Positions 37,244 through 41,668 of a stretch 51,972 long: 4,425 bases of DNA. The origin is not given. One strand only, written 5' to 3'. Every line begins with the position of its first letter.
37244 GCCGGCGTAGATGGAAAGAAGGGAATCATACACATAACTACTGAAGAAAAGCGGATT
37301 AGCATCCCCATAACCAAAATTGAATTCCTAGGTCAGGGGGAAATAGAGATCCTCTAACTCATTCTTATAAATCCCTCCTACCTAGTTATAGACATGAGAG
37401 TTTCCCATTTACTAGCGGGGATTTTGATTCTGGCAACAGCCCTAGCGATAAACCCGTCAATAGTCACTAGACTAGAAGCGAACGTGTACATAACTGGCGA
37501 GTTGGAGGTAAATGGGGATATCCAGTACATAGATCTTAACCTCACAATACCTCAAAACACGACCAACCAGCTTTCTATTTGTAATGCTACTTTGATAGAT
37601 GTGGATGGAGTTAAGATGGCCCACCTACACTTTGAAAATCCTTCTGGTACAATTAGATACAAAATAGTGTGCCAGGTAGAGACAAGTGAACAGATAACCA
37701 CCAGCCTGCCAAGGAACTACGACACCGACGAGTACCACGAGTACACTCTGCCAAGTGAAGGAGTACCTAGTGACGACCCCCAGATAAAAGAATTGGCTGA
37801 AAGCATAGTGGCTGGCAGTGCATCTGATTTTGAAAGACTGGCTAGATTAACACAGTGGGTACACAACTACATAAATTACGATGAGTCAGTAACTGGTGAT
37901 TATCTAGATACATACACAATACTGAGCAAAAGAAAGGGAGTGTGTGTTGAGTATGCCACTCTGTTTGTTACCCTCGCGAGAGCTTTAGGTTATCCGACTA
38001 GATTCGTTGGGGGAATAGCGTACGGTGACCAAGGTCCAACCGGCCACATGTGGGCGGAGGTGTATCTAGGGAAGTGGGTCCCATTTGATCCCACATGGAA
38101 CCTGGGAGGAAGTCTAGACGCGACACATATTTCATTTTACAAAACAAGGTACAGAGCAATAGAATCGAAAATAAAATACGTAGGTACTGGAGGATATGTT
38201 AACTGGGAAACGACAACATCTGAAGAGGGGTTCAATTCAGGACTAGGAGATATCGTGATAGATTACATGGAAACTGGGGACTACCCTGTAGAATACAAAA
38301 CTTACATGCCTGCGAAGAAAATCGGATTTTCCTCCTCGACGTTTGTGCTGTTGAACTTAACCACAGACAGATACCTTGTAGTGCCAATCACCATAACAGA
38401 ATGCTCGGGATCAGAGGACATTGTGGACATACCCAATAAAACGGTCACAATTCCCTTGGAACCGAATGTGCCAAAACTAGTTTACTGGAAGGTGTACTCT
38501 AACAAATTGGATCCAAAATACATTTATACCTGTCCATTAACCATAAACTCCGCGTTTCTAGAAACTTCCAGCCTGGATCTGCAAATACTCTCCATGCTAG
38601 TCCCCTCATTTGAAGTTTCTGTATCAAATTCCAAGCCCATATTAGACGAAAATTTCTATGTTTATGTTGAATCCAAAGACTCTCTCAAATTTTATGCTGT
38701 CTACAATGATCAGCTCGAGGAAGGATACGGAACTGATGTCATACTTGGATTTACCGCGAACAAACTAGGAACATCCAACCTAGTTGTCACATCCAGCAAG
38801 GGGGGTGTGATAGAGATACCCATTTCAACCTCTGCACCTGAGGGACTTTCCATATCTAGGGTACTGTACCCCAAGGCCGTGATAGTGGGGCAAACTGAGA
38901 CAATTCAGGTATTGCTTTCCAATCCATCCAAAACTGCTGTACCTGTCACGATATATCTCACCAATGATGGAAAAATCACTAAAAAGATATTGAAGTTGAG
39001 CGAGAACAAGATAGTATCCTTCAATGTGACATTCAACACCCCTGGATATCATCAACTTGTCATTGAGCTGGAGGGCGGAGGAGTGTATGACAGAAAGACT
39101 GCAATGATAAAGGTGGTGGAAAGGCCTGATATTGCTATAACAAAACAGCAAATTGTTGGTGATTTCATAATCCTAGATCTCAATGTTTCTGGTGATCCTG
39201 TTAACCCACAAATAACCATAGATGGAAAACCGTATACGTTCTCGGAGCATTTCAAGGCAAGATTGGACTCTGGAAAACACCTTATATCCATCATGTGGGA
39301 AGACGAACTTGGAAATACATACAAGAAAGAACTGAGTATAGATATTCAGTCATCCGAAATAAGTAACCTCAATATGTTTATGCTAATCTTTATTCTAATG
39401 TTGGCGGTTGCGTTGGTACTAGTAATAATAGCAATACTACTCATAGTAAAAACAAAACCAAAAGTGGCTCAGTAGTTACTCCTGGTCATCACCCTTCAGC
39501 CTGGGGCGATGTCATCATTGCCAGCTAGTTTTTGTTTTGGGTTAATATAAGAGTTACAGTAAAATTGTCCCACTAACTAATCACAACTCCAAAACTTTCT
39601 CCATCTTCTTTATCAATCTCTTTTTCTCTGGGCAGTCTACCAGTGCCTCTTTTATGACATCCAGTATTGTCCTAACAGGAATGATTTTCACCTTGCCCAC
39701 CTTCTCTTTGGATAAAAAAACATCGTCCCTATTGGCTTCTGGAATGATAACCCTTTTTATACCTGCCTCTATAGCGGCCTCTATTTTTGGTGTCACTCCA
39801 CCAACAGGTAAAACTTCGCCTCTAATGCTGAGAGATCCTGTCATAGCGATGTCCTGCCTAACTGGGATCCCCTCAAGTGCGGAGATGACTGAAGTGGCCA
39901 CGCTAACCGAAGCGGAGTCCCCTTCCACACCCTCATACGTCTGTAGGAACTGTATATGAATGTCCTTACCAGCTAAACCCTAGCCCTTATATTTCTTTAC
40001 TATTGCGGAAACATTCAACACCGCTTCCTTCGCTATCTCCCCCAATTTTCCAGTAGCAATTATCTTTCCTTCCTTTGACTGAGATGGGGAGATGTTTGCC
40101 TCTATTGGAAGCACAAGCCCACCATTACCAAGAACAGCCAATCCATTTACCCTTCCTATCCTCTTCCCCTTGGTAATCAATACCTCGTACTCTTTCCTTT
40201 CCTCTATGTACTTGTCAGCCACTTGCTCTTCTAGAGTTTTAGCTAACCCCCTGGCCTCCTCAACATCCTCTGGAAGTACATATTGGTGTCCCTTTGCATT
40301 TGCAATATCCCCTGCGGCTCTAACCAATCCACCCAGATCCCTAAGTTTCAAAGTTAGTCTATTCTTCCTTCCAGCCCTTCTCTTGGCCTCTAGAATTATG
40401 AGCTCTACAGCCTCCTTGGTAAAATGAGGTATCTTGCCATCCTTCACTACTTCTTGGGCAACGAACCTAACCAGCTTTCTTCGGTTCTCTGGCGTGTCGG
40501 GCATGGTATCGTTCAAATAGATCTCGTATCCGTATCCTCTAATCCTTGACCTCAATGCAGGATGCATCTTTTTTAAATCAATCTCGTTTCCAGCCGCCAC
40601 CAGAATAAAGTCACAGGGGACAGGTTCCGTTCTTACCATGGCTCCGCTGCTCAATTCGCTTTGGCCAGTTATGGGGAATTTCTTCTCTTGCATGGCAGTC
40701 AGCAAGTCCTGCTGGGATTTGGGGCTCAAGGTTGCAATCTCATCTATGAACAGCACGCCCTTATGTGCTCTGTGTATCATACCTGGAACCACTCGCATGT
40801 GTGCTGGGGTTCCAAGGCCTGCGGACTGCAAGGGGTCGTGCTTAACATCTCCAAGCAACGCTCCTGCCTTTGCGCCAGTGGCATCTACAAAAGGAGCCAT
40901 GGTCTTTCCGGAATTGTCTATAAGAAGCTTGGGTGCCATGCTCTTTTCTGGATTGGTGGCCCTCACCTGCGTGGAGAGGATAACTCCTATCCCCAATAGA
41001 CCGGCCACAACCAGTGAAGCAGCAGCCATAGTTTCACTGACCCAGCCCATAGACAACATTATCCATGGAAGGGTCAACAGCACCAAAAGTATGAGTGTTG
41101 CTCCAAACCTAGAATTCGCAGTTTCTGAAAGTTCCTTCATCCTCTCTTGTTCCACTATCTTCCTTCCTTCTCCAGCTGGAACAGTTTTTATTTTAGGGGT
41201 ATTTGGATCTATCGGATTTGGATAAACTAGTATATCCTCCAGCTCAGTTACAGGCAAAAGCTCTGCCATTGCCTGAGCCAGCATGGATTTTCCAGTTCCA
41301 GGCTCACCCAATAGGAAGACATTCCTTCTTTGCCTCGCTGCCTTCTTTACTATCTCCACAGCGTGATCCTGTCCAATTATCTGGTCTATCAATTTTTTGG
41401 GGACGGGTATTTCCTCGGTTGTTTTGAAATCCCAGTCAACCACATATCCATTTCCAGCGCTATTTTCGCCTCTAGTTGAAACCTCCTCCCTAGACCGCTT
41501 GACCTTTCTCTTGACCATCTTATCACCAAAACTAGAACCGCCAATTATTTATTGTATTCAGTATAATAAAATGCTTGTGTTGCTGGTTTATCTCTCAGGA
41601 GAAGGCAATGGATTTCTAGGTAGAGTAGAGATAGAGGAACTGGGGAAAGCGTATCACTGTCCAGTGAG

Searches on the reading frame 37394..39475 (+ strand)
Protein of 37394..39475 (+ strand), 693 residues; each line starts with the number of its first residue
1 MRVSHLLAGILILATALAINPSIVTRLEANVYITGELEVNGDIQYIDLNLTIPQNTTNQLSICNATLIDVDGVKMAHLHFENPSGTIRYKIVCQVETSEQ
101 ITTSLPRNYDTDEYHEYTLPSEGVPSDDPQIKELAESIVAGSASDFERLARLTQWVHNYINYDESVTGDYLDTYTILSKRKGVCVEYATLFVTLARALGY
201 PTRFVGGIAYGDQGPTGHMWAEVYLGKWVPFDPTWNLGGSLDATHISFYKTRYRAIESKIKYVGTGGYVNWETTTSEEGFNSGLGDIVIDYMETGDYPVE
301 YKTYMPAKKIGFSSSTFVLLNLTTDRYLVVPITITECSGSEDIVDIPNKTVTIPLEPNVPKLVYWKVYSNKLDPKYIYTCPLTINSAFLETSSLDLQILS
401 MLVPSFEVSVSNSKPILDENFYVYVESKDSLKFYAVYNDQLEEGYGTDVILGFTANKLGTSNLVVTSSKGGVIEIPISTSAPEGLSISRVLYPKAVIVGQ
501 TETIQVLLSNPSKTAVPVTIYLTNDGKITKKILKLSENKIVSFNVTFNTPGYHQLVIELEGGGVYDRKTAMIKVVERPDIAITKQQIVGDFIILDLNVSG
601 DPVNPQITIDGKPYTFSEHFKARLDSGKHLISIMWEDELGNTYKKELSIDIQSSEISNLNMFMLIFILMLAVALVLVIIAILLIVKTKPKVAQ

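Call 31: search_protein_families(library=ncbifam, proteins=[window:37394-39475:+], max_evalue=0.00001)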
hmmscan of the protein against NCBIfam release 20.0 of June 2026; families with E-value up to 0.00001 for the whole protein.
window:37394-39475:+ (693 aa): 1 family
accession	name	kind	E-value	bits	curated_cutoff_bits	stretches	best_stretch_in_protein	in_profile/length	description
NF045980.1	MAG6410_fam_LP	equivalog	1.6e-07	30.2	450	1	142-236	163-262/622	MAG6410 family transglutaminase-related lipoprotein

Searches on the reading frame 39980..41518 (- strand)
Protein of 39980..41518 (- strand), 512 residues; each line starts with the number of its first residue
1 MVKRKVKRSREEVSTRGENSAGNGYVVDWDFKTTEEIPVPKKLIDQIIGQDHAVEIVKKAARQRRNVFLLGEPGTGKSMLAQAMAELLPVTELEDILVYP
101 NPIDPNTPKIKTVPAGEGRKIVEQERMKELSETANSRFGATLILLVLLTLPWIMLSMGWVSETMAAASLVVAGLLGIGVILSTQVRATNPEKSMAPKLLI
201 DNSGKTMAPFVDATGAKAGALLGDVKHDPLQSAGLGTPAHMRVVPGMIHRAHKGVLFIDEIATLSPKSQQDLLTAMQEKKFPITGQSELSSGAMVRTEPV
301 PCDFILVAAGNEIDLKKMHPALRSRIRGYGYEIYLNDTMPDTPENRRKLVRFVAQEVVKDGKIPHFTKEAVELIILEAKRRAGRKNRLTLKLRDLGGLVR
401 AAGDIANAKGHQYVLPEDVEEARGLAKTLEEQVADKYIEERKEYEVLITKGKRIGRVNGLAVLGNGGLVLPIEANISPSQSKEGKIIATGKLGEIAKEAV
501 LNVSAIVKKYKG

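Call 31: search_protein_families(library=ncbifam, proteins=[window:39980-41518:-], max_evalue=0.00001)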
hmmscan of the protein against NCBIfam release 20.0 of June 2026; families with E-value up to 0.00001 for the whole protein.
window:39980-41518:- (512 aa): 18 families
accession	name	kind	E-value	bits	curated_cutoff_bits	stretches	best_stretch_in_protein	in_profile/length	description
TIGR00764.1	lon_rel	equivalog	2.1e-220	733.4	516.6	1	30-512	3-479/608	ATP-dependent protease LonB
TIGR02902.1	spore_lonB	equivalog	8.5e-17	60.9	723.3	1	218-493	140-388/531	ATP-dependent protease LonB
NF038308.1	RNA_repair_RtcR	equivalog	1.4e-14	53.9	650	1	245-311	271-327/530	RNA repair transcriptional activator RtcR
TIGR02903.1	spore_lon_C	equivalog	3.3e-14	52.3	678.8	1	244-509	257-502/615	Lon family ATP-dependent protease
TIGR00368.1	TIGR00368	hypoth_equivalog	1.8e-10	40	362.4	1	44-94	191-241/499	YifB family Mg chelatase-like AAA ATPase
TIGR01817.1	nifA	equivalog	1.4e-09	37.2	528.85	0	45-86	196-241/534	nif-specific transcriptional activator NifA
TIGR02329.1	propionate_PrpR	equivalog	1.2e-08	34.1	499.2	0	192-310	248-355/526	propionate catabolism operon regulatory protein PrpR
TIGR02915.1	PEP_resp_reg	equivalog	3.7e-08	32.6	502.6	0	241-281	222-262/445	PEP-CTERM-box response regulator transcription factor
TIGR00763.1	lon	equivalog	4.2e-08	32.1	608.05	1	420-508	584-670/795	endopeptidase La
NF007365.0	PRK09862.1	equivalog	4.8e-08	32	530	0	44-95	190-241/506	YifB family Mg chelatase-like AAA ATPase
NF041552.1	TF_PrdR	equivalog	2.6e-07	29.4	795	0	239-284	348-393/577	sigma-54 dependent transcriptional regulator PrdR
TIGR02031.1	BchD-ChlD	equivalog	6e-07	28.5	499.55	1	67-359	19-186/608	magnesium chelatase ATPase subunit D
TIGR02974.1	phageshock_pspF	equivalog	8.7e-07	28.5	443.55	0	244-285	85-126/336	phage shock protein operon transcriptional activator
TIGR02442.1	Cob-chelat-sub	hypoth_equivalog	1.1e-06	27.4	779.45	0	66-102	27-64/641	putative cobaltochelatase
NF008469.0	PRK11361.1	equivalog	1.6e-06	27.1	714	0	245-288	230-273/461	acetoacetate metabolism transcriptional regulator AtoC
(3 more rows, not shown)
